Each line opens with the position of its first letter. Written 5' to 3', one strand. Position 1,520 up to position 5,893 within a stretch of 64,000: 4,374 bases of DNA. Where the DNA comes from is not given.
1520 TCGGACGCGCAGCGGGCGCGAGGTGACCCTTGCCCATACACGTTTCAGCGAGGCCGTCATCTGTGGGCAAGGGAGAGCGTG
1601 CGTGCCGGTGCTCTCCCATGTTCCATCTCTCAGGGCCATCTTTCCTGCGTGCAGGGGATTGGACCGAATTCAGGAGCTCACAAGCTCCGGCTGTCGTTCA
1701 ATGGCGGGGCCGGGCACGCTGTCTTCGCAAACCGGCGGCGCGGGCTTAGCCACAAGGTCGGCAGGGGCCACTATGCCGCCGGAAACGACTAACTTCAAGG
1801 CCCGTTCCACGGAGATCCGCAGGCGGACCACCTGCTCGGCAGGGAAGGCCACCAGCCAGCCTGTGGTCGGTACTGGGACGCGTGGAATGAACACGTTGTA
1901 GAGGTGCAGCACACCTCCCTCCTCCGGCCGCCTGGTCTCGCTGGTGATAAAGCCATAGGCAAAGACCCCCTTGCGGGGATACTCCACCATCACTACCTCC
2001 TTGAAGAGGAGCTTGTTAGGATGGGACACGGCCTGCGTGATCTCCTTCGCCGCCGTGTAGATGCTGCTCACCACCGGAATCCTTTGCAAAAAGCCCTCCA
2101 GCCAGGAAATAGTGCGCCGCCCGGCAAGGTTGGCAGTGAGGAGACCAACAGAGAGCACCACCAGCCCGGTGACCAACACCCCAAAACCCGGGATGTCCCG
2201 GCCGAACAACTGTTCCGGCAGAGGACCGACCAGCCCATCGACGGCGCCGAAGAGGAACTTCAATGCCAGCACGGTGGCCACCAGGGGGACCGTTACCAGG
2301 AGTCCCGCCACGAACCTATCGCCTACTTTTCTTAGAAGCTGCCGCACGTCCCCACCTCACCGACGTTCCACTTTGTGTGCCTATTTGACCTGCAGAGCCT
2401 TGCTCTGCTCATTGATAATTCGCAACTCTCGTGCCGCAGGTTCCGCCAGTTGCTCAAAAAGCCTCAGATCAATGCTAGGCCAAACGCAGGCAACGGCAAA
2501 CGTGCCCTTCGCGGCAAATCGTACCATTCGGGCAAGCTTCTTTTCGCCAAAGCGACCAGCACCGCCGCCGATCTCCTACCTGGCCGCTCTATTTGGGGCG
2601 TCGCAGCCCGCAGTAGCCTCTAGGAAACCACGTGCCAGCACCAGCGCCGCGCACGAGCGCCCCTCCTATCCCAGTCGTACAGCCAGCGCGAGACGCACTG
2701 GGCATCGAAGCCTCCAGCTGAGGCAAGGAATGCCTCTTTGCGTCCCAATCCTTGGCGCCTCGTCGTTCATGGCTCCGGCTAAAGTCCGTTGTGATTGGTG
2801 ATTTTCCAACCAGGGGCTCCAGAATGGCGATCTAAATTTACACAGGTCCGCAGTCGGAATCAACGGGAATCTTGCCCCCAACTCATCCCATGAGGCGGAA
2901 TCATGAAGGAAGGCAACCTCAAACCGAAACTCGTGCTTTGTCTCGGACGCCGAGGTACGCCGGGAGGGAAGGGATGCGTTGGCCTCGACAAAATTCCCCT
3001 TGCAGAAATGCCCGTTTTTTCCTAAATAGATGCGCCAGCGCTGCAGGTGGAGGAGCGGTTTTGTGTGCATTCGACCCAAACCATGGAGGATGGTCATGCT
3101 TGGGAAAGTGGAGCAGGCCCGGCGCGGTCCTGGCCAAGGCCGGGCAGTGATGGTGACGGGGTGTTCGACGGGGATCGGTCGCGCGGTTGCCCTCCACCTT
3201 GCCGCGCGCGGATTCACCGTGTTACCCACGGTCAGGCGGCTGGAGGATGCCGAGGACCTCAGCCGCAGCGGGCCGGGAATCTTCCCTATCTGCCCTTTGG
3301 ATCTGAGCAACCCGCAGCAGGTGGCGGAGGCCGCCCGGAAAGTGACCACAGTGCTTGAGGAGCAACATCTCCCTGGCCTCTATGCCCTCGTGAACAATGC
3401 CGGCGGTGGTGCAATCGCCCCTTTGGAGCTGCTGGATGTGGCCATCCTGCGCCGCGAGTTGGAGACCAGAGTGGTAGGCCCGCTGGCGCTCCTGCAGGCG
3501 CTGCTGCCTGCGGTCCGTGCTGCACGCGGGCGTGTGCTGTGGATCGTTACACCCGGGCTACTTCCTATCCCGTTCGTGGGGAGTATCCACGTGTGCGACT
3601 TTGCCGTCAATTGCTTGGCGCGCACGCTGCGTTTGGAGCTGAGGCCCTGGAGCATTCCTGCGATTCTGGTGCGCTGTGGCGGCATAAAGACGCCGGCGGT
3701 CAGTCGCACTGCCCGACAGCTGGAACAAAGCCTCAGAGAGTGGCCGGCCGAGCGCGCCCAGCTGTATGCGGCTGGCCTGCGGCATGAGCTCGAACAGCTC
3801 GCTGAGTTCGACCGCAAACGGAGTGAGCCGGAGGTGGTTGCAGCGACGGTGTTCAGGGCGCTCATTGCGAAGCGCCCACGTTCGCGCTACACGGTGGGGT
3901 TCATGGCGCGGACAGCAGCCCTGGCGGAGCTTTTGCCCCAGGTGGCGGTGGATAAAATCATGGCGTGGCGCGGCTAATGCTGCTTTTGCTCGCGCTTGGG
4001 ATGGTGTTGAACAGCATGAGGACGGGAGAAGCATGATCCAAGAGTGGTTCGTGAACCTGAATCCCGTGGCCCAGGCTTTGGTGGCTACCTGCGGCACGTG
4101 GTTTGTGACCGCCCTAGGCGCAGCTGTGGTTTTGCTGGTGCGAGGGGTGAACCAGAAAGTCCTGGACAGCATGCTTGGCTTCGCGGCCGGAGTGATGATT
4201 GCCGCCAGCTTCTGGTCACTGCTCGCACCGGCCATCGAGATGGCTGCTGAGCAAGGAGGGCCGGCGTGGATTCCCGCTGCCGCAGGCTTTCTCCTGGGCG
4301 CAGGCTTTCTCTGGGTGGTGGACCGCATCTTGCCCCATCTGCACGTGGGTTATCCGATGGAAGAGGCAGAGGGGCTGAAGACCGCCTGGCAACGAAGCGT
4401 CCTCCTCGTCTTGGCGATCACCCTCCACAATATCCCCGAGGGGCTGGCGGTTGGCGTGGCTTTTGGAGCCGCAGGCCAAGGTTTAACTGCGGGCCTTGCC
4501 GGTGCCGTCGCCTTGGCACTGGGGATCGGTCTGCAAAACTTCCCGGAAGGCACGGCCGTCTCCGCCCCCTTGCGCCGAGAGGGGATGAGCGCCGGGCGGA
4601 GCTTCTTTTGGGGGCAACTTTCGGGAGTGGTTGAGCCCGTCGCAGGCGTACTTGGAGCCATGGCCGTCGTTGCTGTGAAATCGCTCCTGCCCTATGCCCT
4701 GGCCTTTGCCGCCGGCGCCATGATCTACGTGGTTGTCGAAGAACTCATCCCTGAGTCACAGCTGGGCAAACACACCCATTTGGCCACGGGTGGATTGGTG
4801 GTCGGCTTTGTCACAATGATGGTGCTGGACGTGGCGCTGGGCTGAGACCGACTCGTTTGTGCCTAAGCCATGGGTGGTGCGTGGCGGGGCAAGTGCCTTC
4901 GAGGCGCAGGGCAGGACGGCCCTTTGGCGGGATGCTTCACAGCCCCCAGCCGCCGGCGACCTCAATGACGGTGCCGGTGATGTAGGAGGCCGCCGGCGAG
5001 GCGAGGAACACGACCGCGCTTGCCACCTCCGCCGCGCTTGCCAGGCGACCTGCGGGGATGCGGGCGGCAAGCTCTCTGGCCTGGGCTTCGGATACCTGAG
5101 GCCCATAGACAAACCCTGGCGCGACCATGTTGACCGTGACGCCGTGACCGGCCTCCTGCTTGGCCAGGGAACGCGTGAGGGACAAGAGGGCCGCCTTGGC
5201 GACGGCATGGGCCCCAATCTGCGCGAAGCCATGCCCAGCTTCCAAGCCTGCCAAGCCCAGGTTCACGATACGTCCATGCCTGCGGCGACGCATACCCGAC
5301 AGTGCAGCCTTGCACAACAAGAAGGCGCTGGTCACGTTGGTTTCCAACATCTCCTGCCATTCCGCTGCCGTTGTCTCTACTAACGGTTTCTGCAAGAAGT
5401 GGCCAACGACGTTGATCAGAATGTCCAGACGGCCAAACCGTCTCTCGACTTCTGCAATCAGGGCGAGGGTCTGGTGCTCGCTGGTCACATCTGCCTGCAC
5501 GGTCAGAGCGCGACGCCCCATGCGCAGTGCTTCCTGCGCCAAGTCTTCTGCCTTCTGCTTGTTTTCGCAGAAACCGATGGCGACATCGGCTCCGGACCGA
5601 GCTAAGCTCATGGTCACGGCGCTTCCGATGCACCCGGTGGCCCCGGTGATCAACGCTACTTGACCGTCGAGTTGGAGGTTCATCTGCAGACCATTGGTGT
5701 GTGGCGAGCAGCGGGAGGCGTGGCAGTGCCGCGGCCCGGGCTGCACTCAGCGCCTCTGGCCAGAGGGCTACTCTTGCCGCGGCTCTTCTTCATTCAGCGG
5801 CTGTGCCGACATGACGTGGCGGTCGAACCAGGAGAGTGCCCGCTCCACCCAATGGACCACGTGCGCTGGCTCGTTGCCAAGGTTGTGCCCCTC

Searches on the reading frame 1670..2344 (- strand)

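Call 41: search_protein_families(library=pfam, proteins=[window:1670-2344:-], max_evalue=1e-7)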
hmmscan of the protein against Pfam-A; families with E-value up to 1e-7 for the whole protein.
window:1670-2344:- (224 aa): 1 family
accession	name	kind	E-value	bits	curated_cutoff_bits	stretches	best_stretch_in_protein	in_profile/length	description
PF04367.18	DUF502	-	7.5e-27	93.8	23.8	1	58-161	2-107/107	Protein of unknown function (DUF502)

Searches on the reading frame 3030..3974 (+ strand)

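Call 41: search_protein_families(library=pfam, proteins=[window:3030-3974:+], max_evalue=1e-7)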
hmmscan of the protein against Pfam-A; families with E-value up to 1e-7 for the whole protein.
window:3030-3974:+ (315 aa): 3 families
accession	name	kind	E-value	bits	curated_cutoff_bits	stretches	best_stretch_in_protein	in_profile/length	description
PF00106.31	adh_short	-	2e-21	76.8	26.6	1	39-228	2-191/195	short chain dehydrogenase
PF13561.12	adh_short_C2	-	2.2e-12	47.5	27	1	47-244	6-199/236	Enoyl-(Acyl carrier protein) reductase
PF08643.16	DUF1776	-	1.5e-09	38.2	25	1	49-307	16-293/294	Fungal family of unknown function (DUF1776)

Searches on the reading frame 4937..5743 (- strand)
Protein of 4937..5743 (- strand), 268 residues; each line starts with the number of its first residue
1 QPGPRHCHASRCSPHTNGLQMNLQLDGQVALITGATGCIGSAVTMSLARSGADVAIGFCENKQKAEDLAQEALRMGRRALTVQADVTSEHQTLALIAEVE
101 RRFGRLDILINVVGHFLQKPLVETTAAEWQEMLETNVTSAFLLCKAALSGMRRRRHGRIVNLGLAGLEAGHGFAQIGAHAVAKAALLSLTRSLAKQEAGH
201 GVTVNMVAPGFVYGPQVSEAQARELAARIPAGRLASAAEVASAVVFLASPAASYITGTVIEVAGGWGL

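Call 41: search_protein_families(library=pfam, proteins=[window:4937-5743:-], max_evalue=1e-7)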
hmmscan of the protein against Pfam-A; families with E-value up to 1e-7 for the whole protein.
window:4937-5743:- (268 aa): 3 families
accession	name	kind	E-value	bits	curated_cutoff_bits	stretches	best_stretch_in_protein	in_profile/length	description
PF13561.12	adh_short_C2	-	2.6e-52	178.2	27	1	34-266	1-235/236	Enoyl-(Acyl carrier protein) reductase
PF00106.31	adh_short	-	9.6e-44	149.6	26.6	1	28-219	1-189/195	short chain dehydrogenase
PF08659.16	KR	-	8.1e-12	45.9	22.6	1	30-147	3-123/180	KR domain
